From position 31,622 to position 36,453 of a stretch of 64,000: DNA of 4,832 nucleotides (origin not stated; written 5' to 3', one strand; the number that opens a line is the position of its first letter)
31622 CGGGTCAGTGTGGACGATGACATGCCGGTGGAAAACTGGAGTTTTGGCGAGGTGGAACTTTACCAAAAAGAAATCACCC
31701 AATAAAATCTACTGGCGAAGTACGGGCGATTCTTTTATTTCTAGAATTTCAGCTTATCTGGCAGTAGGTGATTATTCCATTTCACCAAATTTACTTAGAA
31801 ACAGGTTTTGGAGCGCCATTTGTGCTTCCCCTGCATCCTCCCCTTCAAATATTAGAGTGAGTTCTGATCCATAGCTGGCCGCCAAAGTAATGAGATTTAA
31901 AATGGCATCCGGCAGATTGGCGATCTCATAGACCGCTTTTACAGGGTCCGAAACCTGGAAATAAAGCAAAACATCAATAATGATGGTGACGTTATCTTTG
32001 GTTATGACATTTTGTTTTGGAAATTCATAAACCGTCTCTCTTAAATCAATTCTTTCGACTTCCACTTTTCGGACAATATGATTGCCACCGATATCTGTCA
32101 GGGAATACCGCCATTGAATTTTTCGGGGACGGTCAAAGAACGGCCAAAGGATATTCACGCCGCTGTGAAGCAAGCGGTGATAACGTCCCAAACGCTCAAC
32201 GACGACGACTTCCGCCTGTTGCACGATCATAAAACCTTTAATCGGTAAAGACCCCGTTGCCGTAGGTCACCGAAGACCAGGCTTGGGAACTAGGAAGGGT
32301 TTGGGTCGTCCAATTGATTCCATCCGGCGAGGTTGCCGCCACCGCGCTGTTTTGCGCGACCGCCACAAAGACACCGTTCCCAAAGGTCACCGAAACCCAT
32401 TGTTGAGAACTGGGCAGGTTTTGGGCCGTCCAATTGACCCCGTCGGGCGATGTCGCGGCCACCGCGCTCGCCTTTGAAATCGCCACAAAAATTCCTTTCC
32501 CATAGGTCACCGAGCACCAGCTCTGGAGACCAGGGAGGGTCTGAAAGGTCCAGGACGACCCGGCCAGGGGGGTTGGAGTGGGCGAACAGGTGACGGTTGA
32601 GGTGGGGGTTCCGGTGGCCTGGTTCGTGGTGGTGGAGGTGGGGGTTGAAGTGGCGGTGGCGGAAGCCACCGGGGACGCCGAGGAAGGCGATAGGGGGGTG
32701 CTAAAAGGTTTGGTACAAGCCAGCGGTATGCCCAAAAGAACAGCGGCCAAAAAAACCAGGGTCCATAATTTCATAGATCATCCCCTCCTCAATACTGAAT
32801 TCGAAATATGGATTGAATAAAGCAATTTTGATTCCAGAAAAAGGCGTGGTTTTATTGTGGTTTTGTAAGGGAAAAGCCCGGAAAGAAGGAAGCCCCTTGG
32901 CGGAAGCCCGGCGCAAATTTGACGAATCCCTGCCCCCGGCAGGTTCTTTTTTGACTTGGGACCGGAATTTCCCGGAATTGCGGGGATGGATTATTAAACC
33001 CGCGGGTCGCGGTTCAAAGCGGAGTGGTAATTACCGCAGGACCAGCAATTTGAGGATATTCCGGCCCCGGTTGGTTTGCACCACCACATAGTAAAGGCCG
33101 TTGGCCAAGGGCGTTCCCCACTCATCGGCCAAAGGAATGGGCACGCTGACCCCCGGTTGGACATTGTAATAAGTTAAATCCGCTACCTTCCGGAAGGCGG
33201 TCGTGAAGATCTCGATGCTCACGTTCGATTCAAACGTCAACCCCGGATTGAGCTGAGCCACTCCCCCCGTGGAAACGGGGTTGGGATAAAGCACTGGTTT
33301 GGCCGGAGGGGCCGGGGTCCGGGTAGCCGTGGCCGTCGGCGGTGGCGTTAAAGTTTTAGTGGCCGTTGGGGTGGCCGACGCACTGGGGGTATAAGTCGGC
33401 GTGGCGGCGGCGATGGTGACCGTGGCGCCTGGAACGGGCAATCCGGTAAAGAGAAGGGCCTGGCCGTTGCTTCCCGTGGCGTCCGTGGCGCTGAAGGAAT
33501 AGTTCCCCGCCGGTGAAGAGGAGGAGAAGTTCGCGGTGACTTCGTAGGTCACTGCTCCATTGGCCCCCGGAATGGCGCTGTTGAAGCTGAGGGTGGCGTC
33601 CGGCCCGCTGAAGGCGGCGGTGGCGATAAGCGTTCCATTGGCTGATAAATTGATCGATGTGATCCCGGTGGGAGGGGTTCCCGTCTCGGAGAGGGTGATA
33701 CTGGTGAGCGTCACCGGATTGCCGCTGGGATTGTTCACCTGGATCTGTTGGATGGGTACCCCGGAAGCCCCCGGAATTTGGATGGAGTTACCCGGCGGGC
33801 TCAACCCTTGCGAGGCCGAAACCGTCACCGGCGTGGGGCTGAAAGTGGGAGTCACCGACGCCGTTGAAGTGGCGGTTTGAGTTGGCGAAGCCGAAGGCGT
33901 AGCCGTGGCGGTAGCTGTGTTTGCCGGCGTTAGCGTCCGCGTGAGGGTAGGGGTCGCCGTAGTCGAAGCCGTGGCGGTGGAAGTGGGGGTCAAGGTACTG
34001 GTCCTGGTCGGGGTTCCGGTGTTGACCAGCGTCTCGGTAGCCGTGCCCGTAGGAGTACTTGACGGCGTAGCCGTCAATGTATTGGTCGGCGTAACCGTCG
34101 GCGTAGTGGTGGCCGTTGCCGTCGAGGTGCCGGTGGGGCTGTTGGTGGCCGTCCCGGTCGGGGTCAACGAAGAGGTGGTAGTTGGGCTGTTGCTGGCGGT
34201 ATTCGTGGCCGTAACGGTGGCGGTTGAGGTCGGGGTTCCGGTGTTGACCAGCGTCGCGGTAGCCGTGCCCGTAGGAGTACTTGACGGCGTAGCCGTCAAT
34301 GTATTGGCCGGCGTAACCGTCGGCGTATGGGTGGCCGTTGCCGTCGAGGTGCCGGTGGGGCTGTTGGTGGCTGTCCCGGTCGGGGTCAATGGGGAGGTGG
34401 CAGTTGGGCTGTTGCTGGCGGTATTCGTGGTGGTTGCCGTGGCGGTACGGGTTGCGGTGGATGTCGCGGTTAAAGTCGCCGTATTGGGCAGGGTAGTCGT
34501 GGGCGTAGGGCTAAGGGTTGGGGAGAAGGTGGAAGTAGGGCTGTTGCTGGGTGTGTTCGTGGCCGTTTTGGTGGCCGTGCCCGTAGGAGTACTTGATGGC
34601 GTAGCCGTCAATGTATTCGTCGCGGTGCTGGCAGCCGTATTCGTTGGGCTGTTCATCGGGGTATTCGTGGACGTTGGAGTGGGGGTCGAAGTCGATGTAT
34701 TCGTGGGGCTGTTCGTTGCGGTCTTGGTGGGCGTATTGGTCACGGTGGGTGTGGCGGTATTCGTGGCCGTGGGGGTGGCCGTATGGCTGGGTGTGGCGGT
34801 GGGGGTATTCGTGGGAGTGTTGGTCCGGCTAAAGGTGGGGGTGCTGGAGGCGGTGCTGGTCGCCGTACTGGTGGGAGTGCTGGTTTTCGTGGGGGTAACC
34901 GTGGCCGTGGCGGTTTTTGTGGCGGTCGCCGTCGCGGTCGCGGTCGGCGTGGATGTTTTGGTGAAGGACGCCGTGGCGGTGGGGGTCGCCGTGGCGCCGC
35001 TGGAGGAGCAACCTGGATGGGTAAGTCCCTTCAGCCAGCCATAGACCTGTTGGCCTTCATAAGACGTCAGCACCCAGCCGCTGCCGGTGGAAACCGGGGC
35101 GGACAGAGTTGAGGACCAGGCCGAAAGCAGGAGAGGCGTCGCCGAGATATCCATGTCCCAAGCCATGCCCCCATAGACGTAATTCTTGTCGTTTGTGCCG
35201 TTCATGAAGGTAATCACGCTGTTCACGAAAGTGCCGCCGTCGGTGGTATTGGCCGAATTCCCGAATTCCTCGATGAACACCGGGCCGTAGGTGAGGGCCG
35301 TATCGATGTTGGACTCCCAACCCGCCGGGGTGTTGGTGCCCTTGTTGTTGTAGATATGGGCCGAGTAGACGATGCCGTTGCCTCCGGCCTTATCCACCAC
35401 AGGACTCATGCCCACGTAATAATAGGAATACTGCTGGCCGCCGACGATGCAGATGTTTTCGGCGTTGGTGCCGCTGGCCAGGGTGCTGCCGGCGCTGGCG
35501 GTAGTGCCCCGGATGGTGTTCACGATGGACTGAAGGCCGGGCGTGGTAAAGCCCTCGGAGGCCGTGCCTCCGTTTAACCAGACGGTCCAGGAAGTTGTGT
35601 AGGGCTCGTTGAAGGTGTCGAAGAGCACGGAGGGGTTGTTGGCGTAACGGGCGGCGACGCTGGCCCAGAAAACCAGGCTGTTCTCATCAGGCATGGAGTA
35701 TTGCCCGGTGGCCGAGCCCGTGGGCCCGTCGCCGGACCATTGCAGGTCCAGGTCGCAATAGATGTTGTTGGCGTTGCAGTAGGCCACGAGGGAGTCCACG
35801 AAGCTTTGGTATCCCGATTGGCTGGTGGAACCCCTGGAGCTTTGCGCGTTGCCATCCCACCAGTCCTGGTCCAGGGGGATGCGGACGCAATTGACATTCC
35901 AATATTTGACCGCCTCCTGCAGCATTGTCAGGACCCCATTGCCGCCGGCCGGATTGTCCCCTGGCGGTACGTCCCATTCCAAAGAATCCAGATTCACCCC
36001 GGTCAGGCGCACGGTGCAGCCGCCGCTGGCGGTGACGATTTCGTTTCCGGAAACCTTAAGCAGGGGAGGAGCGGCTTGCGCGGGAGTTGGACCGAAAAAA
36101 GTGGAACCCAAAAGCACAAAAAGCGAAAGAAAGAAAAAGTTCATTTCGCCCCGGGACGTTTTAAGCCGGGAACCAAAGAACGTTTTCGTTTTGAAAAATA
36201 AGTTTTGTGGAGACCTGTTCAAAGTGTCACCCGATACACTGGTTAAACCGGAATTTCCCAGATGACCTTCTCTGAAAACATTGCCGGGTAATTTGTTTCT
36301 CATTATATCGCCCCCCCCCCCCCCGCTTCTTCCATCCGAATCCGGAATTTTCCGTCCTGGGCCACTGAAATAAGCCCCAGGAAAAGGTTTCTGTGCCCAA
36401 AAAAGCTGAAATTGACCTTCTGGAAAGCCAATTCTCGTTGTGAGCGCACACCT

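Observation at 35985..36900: IS1380-family element duplicated together with its 3' flank (including the first 71 codons of the cellulase gene): signature of ISEcp1-style one-ended transposition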

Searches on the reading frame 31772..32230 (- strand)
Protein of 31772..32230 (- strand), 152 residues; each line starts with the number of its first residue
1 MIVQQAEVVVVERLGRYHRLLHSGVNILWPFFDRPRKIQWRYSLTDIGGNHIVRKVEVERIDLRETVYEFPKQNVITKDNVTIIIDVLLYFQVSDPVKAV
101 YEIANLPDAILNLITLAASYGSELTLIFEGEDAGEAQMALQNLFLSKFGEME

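Call 34: find_encoding_contigs(protein=window:31772-32230:-, flank=10000, max_places=10)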
Protein window:31772-32230:- (152 aa): 1 contig read that carries it; 1 place shown.
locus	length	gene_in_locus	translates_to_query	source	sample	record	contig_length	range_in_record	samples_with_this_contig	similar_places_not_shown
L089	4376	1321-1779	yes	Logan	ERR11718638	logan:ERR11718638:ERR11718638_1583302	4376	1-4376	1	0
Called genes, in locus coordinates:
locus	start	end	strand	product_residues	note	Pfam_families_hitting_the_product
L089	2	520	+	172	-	?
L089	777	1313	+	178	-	-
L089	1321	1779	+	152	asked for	PF01145:Band_7, PF00381:PTS-HPr (weak)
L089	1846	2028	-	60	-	-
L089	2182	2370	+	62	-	-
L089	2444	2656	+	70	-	-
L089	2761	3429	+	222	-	PF01936:NYN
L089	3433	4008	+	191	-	PF01381:HTH_3 (faint), PF13560:HTH_31 (faint), PF13384:HTH_23 (weak), PF13518:HTH_28 (weak)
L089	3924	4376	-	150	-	?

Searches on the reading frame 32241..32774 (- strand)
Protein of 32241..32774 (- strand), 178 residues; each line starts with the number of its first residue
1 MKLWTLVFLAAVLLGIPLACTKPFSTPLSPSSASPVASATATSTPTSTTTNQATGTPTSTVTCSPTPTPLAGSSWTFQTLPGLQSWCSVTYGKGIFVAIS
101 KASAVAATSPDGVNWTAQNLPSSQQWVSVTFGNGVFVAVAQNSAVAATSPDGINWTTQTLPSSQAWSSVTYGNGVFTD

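Call 48: find_homologous_proteins(query=window:32241-32774:-, max_evalue=1e-20)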
Query window:32241-32774:- (178 aa): 136 proteins with E <= 1e-20 among 1743 candidates; the best 120 are listed.
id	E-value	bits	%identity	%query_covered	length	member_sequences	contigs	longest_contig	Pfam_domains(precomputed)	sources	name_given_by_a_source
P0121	1.3e-71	258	58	98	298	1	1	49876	PF03736.23,PF25852.1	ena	-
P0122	1.9e-67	244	55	59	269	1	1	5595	PF25852.1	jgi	-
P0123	1.2e-57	212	55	58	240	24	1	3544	PF25852.1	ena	-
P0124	2.1e-55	205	49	58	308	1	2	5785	PF25852.1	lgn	-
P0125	4.8e-55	204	65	60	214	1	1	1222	PF03736.23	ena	-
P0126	3.2e-52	195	50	59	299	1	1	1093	PF25852.1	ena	-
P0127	8.3e-52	193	63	59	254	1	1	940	PF03736.23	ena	-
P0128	8.1e-51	190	59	59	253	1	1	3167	PF03736.23,PF25852.1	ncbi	-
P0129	1.5e-50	189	53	51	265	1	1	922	PF25852.1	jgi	jgi:hypothetical protein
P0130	2.5e-48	182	50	59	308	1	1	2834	PF03736.23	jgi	jgi:predicted RecA/RadA family phage recombinase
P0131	4.5e-48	181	65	59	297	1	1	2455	PF28445.1,PF03736.23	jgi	jgi:hypothetical protein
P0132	1.4e-47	180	41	60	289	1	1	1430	PF22768.2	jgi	jgi:hypothetical protein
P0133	5.0e-47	178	59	59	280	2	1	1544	-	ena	-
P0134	5.8e-47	178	46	59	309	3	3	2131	-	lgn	-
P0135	2.2e-46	176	57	59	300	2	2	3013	PF03736.23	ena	-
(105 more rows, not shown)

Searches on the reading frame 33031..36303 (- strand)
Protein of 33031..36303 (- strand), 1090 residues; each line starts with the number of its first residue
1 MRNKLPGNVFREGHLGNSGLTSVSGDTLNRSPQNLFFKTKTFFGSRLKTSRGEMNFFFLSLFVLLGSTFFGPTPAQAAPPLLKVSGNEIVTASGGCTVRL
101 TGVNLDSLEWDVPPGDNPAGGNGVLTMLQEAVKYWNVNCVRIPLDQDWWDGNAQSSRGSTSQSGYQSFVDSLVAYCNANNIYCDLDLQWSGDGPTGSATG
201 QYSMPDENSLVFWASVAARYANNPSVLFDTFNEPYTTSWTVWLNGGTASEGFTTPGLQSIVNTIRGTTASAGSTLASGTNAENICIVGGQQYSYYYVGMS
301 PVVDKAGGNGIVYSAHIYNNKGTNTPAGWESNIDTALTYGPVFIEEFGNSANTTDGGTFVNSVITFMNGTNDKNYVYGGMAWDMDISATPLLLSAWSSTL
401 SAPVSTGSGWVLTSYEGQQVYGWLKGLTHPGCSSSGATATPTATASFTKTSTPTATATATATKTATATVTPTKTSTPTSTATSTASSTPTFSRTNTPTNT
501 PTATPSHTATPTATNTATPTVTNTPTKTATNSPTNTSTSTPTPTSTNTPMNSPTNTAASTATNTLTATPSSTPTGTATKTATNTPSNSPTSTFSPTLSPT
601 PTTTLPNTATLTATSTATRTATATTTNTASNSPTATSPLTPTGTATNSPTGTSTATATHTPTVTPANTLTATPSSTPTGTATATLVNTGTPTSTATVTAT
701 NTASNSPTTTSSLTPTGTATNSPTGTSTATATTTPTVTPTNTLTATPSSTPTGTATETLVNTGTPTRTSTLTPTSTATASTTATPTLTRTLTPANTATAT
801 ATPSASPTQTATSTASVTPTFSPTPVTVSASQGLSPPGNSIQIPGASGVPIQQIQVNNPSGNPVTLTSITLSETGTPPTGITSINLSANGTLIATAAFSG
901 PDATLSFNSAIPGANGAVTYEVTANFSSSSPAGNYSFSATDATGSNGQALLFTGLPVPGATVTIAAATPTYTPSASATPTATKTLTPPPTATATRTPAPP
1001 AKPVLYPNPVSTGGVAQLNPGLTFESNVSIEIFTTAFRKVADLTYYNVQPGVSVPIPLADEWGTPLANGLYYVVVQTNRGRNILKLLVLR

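Call 9: search_protein_families(library=pfam, proteins=[window:33031-36144:-])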
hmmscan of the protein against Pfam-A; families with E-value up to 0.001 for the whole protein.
window:33031-36144:- (1037 aa): 1 family
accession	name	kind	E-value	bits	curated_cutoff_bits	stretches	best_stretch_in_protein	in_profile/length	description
PF00150.24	Cellulase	-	2.9e-23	83.2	23.5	1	73-325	24-264/272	Cellulase (glycosyl hydrolase family 5)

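Call 10: search_protein_families(library=ncbifam, proteins=[window:33031-36144:-])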
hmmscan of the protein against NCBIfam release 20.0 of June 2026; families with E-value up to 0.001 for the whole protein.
window:33031-36144:- (1037 aa): 0 families

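Call 22: find_encoding_contigs(protein=window:33031-36144:-, flank=8000, max_places=10)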
Protein window:33031-36144:- (1037 aa): 1 contig read that carries it; 1 place shown.
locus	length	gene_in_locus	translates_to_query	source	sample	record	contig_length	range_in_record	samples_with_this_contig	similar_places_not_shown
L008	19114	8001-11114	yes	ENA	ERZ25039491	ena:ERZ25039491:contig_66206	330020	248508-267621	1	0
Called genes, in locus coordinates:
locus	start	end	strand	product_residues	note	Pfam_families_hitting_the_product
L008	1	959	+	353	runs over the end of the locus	PF13415:Beta-prop_FBX42 (weak), PF24681:Kelch_KLHDC2_KLHL20_DRC7, PF24981:Beta-prop_ATRN-LZTR1 (faint), PF25852:DUF6242_C (faint), PF01344:Kelch_1 (faint), PF07646:Kelch_2 (faint), PF13415:Beta-prop_FBX42, PF24681:Kelch_KLHDC2_KLHL20_DRC7, +1 more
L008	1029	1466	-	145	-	PF08818:DUF1801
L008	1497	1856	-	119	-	-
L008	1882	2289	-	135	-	PF13564:DoxX_2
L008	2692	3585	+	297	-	PF04542:Sigma70_r2, PF08281:Sigma70_r4_2, PF04545:Sigma70_r4 (weak)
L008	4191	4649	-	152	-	PF08327:AHSA1 (weak)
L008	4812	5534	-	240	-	PF00106:adh_short, PF01370:Epimerase (weak), PF13460:NAD_binding_10 (weak), PF13561:adh_short_C2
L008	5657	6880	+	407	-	-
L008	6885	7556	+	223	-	PF05096:Glu_cyclase_2 (faint), PF13360:PQQ_2 (faint), PF21959:DUF6923 (faint), PF03413:PepSY (faint), PF16819:DUF5074 (weak)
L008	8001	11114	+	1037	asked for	PF00150:Cellulase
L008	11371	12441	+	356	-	-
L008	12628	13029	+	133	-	PF23914:TPR_CcmH_CycH (weak), PF07720:TPR_3 (faint), PF13432:TPR_16, PF00515:TPR_1, PF13181:TPR_8 (weak), PF13428:TPR_14 (weak), PF07719:TPR_2, PF13414:TPR_11, +3 more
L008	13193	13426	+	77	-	PF02604:PhdYeFM_antitox (weak)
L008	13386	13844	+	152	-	PF13470:PIN_3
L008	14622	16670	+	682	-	PF04616:Glyco_hydro_43, PF17851:GH43_C2, PF07081:DUF1349 (faint), PF11721:Malectin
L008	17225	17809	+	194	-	-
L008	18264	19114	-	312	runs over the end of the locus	PF05598:DUF772, PF01609:DDE_Tnp_1, PF13359:DDE_Tnp_4 (weak)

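Call 50: find_encoding_contigs(protein=window:33031-36303:-, flank=10000, max_places=10)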
Protein window:33031-36303:- (1090 aa): no gene with exactly this product is on record in the collection.
